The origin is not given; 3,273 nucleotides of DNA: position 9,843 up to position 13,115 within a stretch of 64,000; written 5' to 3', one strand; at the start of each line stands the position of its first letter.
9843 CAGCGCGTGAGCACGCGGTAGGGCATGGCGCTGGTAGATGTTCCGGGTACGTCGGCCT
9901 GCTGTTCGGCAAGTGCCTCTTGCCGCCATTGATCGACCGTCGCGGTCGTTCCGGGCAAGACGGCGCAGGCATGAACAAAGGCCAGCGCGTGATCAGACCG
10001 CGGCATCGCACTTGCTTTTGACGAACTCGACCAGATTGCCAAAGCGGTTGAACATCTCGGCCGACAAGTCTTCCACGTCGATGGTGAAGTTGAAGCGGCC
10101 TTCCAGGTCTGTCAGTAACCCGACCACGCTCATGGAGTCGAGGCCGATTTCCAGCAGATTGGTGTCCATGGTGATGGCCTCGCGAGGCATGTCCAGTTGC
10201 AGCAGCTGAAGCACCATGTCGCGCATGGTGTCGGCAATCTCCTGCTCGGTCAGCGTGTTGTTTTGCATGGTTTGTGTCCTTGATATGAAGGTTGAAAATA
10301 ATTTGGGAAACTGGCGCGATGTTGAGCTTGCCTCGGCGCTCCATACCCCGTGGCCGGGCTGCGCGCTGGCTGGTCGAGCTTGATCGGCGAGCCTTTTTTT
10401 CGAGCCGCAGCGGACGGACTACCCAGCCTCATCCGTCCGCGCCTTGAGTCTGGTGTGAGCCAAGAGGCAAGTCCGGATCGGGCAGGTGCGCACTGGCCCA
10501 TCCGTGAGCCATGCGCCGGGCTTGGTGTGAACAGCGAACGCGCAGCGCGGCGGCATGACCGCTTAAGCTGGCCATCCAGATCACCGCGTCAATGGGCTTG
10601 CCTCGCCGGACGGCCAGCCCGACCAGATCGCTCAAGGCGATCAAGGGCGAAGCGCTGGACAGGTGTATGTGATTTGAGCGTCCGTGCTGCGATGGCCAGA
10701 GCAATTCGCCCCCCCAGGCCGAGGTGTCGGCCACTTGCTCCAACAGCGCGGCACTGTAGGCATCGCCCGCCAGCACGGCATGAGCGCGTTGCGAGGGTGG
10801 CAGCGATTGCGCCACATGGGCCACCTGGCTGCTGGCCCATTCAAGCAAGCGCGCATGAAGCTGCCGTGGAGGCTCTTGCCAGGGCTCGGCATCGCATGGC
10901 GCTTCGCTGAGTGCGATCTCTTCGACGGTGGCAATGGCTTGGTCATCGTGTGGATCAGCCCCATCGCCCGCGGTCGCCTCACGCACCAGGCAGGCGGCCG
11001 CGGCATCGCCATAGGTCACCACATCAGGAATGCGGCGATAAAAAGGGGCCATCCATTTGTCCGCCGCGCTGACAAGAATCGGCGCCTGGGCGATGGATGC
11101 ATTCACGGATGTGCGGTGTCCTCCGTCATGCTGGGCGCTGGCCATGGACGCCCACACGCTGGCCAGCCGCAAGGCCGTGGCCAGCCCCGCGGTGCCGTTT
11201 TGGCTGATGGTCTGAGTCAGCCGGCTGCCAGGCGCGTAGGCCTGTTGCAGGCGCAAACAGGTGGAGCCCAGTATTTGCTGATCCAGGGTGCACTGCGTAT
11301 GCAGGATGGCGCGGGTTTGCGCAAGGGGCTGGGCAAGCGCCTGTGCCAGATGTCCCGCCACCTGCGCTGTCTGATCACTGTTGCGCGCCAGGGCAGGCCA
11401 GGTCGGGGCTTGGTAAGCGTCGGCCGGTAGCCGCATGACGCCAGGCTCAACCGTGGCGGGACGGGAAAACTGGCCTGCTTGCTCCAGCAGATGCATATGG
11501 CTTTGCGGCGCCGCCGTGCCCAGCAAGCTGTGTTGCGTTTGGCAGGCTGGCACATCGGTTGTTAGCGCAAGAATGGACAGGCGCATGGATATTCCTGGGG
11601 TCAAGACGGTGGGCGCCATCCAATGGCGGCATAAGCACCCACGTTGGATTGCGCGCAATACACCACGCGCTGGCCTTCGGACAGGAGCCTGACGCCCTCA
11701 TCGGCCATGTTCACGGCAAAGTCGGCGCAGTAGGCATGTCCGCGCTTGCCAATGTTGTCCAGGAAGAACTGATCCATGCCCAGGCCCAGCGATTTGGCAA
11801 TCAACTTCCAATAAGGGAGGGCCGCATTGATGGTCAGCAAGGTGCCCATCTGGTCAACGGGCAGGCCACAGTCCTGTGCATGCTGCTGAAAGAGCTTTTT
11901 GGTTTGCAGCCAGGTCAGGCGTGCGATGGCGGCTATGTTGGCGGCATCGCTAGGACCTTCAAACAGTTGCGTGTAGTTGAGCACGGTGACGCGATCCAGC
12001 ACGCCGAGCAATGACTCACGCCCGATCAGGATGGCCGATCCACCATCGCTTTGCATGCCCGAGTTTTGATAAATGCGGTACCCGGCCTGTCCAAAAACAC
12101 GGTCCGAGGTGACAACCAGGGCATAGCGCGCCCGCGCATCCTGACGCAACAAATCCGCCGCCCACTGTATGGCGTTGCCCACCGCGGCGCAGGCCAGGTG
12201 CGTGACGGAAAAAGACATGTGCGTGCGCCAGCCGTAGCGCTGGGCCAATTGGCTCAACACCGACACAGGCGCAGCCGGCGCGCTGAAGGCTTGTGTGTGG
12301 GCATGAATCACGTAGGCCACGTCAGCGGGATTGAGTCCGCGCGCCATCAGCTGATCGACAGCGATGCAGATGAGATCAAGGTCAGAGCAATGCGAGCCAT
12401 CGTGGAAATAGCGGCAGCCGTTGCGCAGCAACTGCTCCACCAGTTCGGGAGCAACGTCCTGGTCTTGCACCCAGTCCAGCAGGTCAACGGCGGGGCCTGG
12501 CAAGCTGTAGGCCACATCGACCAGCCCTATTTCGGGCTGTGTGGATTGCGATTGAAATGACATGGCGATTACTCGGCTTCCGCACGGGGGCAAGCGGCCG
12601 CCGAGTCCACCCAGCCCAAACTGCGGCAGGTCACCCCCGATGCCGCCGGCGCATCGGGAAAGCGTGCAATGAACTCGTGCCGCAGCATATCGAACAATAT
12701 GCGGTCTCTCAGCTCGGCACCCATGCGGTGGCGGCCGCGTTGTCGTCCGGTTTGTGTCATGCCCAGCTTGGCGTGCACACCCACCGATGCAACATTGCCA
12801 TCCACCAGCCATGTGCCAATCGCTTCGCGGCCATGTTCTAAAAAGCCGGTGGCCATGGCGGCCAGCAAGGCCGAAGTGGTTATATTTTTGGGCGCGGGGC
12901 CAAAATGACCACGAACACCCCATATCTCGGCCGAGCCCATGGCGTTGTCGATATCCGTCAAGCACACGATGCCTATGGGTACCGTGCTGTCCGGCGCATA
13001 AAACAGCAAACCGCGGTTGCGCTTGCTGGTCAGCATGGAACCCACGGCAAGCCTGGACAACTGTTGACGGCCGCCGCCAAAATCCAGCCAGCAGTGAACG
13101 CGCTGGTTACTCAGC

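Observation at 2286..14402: Unassigned ACP-templated biosynthetic operon with four KAS-III homologs, GNAT, ACAD pair, AMP-ligase, PLP decarboxylase and MATE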

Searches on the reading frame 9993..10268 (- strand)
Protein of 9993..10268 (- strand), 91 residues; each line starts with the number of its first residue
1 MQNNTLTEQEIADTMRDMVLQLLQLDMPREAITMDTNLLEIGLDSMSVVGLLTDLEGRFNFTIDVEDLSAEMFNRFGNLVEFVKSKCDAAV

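Call 4: search_protein_families(library=pfam, proteins=[window:9993-10268:-], max_evalue=0.01)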
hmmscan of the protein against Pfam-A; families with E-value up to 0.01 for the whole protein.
window:9993-10268:- (91 aa): 2 families
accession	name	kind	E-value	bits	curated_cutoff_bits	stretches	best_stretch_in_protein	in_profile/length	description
PF00550.31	PP-binding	-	2.8e-10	40.7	20.8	1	16-82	4-66/67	Phosphopantetheine attachment site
PF23297.2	ACP_SdgA_C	-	0.001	19.5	27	1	3-60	3-58/95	Highly reducing polyketide synthase sdgA, C-terminal ACP domain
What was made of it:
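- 9993..10268 (-): Free-standing acyl/peptidyl carrier protein (GLDSM motif). Pfam PP-binding 2.8e-10 (call 4).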

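Call 33: search_protein_families(library=ncbifam, proteins=[window:9993-10268:-], max_evalue=0.01)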
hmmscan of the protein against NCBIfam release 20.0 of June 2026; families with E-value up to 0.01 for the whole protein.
window:9993-10268:- (91 aa): 13 families
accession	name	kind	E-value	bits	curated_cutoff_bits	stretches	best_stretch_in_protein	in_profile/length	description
NF002150.0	PRK00982.1-4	subfamily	1.8e-11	44.1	66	1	7-86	2-78/80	acyl carrier protein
NF058660.1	cispen_ACP_AmcB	equivalog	3.2e-09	36.8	80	1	10-85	1-77/80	cispentacin biosynthesis acyl carrier protein AmcB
NF002148.0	PRK00982.1-2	subfamily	2.1e-07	30.7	71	1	9-86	3-77/79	acyl carrier protein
TIGR00517.1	acyl_carrier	equivalog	2.8e-07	30.3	70.45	1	9-86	2-76/77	acyl carrier protein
NF005480.0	PRK07081.1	equivalog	7.3e-07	29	72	1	13-84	3-74/83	acyl carrier protein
NF003464.0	PRK05087.1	equivalog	9.8e-07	28.7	68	1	15-84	3-75/78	D-alanine--poly(phosphoribitol) ligase subunit DltC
TIGR01688.1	dltC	equivalog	0.00011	22.3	52.35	1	33-83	20-71/73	D-alanine--poly(phosphoribitol) ligase subunit 2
NF009104.0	PRK12449.1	equivalog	0.00014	21.7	70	1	6-86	1-78/80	acyl carrier protein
NF002151.0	PRK00982.1-5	equivalog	0.00017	21.6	92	1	10-86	3-76/78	acyl carrier protein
NF002149.0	PRK00982.1-3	equivalog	0.00067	19.6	106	1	11-86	4-76/78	acyl carrier protein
TIGR04069.1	ocin_ACP_rel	hypoth_equivalog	0.0019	18.6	70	1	22-82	13-76/77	peptide maturation system acyl carrier-related protein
NF052616.1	ACP_for_OlsHI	equivalog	0.0023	18.3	130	1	10-87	3-81/83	ornithine lipid biosynthesis acyl carrier protein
NF005798.0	PRK07639.1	equivalog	0.0079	16.6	100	1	12-86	11-81/91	petrobactin biosynthesis protein AsbD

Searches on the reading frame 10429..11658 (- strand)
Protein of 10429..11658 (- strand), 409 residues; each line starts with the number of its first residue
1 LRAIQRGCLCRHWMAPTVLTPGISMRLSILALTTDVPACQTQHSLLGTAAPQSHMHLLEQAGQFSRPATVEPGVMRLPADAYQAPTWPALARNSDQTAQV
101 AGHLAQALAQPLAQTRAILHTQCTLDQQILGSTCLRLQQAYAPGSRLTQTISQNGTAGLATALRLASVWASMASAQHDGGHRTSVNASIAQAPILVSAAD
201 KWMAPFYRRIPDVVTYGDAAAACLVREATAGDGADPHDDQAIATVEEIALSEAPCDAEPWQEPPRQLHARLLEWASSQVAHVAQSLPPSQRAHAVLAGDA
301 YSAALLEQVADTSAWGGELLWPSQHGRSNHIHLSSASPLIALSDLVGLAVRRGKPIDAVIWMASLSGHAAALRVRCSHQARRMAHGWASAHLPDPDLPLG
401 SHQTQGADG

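Call 4: search_protein_families(library=pfam, proteins=[window:10429-11658:-], max_evalue=0.01)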
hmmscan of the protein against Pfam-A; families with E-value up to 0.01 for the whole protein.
window:10429-11658:- (409 aa): 1 family
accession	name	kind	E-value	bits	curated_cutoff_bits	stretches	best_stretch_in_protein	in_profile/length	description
PF08545.16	ACP_syn_III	-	0.0083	16.4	24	0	214-229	50-65/80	3-Oxoacyl-[acyl-carrier-protein (ACP)] synthase III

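Call 13: search_protein_families(library=ncbifam, proteins=[window:10429-11586:-], max_evalue=0.001)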
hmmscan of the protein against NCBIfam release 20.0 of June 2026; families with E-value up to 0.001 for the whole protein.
window:10429-11586:- (385 aa): 0 families

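Call 44: search_solved_structures(query=A2, max_evalue=10, show_alignments=1)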
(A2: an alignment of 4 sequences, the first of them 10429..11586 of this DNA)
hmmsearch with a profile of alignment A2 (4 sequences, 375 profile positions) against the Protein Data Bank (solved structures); distinct sequences matched with E-value up to 10: 7.
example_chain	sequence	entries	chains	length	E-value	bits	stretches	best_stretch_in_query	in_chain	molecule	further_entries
8vdb_A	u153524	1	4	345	0.00025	23.4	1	69-191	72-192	Beta-ketoacyl-[acyl-carrier-protein] synthase III 2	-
3wd7_A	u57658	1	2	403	0.09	15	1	127-312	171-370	Type III polyketide synthases acridone synthase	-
8b32_A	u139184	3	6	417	0.094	14.9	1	128-300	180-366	Chalcone synthase 2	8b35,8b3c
6l5u_A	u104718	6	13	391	0.52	12.5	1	127-312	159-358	Type III polyketide synthase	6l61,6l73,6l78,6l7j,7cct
5haf_A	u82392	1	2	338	0.54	12.4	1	197-301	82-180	Deubiquitinase SseL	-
3awj_A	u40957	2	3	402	0.57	12.4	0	128-190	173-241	Chalcone synthase-like polyketide synthase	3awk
6dx8_A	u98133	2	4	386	1.3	11.2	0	262-313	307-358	Chalcone synthase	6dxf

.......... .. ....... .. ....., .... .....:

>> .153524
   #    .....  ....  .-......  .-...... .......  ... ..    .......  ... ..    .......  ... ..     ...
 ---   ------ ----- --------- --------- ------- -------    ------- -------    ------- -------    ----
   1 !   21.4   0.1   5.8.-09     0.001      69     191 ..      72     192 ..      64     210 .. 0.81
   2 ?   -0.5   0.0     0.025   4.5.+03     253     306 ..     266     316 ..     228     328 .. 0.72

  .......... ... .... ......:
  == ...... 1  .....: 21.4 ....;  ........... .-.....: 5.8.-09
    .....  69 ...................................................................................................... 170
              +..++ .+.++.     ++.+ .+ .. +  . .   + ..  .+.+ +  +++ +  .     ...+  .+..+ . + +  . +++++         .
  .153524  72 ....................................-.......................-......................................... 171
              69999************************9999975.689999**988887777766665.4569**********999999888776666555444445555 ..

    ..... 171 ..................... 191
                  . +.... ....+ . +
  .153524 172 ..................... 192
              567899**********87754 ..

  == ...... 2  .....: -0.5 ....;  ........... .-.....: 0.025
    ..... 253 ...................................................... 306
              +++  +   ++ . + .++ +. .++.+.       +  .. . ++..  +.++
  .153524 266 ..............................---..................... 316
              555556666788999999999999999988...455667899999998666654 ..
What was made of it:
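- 10429..11586 (-): KasC: AfcR/BolP-type KAS-III-like protein, with Thr132 at the nucleophile position, then His308 and Ser313. Profile vs KAS III 8vdb 2.5e-4 (call 44).
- Checked: The KasC profile hits KAS III 8vdb at 2.5e-4 (call 44).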

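Call 59: search_dna_similar(query=window:10429-11586:-, collection=plasmids, mode=protein, max_rows=20, max_evalue=0.01)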
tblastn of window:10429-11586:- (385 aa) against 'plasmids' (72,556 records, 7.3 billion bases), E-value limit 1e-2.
Records with a match: 2; places in all: 2; records where one place covers at least 80% of the query: 0.
Best place of each record, by identity: <60% 2.
By first word of the organism name: Burkholderia 2.
By predicted mobility (MOB-suite, as given by PLSDB): non-mobilizable 2.
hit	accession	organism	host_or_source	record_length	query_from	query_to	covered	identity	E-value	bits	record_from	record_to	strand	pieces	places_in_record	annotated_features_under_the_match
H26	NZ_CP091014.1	Burkholderia cenocepacia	-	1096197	171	337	43%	31.3%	9e-6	56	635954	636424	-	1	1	none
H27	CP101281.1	Burkholderia sp. FXe9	bacteria,soil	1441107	171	247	20%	41.6%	1e-5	55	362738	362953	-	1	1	hypothetical protein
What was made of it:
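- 10429..11586 (-): In the plasmid collection it hits only two Burkholderia replicons (call 59).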

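Call 60: get_annotated_region(hit=H26, flank=16000)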
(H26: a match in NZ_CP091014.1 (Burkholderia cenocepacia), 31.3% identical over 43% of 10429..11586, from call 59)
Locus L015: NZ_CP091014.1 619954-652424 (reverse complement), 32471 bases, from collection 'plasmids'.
description: Burkholderia cenocepacia strain CMCC(B)23006 plasmid unnamed2, complete sequence
organism: Burkholderia cenocepacia (NCBI taxid 95486)
taxonomy: Bacteria; Pseudomonadota; Betaproteobacteria; Burkholderiales; Burkholderiaceae; Burkholderia; Burkholderia cenocepacia
host: -; source: -; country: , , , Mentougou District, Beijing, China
typing (MOB-suite, as given by PLSDB): non-mobilizable
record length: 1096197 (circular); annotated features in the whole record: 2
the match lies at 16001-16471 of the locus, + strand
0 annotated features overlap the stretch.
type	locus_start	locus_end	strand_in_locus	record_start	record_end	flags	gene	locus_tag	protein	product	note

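Call 99: search_protein_families(library=ncbifam, proteins=[L015:12659-13867:+, L015:14420-15472:+, L015:11719-12702:+, L015:15488-16561:+], max_evalue=1e-10)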
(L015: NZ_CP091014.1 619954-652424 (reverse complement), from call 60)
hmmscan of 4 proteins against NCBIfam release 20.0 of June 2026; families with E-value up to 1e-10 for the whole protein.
L015:12659-13867:+ (402 aa): 3 families
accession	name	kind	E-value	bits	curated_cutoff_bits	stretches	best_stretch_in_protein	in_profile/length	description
TIGR03099.1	dCO2ase_PEP1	hypoth_equivalog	3.3e-25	89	478.45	1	31-395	24-393/398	pyridoxal-dependent decarboxylase, exosortase A system-associated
TIGR01048.1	lysA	equivalog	2.2e-23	82.4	297.9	1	30-387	23-383/417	diaminopimelate decarboxylase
NF006515.0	PRK08961.1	equivalog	1.5e-16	59.6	802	1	28-387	499-847/861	bifunctional aspartate kinase/diaminopimelate decarboxylase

L015:14420-15472:+ (350 aa): 80 families (the best 25 are shown)
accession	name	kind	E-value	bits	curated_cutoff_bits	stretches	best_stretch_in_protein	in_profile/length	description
TIGR03098.1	ligase_PEP_1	hypoth_equivalog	2.5e-141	471.7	592.35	1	1-334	183-516/517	acyl-CoA ligase (AMP-forming), exosortase A system-associated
NF006182.0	PRK08316.1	subfamily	1.2e-51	175.8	663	1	1-340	191-521/523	fatty acyl-CoA synthetase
NF004837.0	PRK06187.1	subfamily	2.3e-51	174.6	476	1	1-339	190-525/531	long-chain-fatty-acid--CoA ligase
TIGR01733.1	AA-adenyl-dom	subfamily_domain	1.2e-47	162.7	317.4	1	2-267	141-409/409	amino acid adenylation domain-containing protein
NF005702.0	PRK07514.1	subfamily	3.8e-44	150.9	558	1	1-341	177-505/506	malonyl-CoA synthase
NF052269.1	Staph_lig_FadD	equivalog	1.1e-38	132.8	650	1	2-338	171-495/499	long-chain-fatty-acid--CoA ligase FadD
NF004511.1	PRK05852.1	equivalog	5.3e-38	130.9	650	1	3-336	177-504/505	FadD7 family fatty acid--CoA ligase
NF006181.0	PRK08314.1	subfamily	2.3e-36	125.2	705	1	2-335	225-553/563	long-chain-fatty-acid--CoA ligase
NF038078.1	NRPS_MxcG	equivalog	7.6e-36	122.9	2300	1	16-337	631-961/1442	myxochelin non-ribosomal peptide synthetase MxcG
NF004114.0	PRK05605.1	equivalog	4.1e-35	121.1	766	1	1-335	241-568/575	long-chain-fatty-acid--CoA ligase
NF005857.1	PRK07786.1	exception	5.9e-34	117.4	733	1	3-336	188-512/513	fatty-acid--CoA ligase FadD5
NF009233.0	PRK12583.1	subfamily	1.2e-33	116.3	832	1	1-333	221-547/558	fatty acid CoA ligase family protein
NF005307.0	PRK06839.1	equivalog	1.8e-33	116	748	1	18-338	186-495/496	o-succinylbenzoate--CoA ligase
NF006523.0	PRK08974.1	equivalog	4.5e-33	114.2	884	1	68-336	298-553/561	long-chain-fatty-acid--CoA ligase FadD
NF005858.0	PRK07787.1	subfamily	1.4e-32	112.7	575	1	20-333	168-469/471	acyl-CoA synthetase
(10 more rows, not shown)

L015:11719-12702:+ (327 aa): 0 families

L015:15488-16561:+ (357 aa): 0 families

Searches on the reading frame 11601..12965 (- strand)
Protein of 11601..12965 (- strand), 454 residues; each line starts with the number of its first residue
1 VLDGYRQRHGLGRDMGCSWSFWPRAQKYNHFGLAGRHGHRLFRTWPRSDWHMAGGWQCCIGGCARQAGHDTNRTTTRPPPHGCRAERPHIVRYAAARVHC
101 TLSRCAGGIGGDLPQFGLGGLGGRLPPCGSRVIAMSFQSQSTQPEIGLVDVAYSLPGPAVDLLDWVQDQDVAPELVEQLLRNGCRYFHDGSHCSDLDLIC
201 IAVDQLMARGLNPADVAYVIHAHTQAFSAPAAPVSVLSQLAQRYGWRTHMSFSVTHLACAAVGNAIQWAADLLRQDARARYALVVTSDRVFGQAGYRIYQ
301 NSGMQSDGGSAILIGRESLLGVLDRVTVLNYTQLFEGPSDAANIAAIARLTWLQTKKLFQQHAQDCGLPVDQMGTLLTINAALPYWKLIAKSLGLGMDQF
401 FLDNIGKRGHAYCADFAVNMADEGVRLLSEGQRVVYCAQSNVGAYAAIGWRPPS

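Call 4: search_protein_families(library=pfam, proteins=[window:11601-12965:-], max_evalue=0.01)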
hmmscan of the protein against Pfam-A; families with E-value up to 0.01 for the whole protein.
window:11601-12965:- (454 aa): 2 families
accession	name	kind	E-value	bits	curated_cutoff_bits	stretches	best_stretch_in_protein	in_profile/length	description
PF08392.18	FAE1_CUT1_RppA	-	0.00015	21.6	27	1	198-290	86-175/290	FAE1/Type III polyketide synthase-like protein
PF08545.16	ACP_syn_III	-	0.00072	19.8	24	1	257-317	5-64/80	3-Oxoacyl-[acyl-carrier-protein (ACP)] synthase III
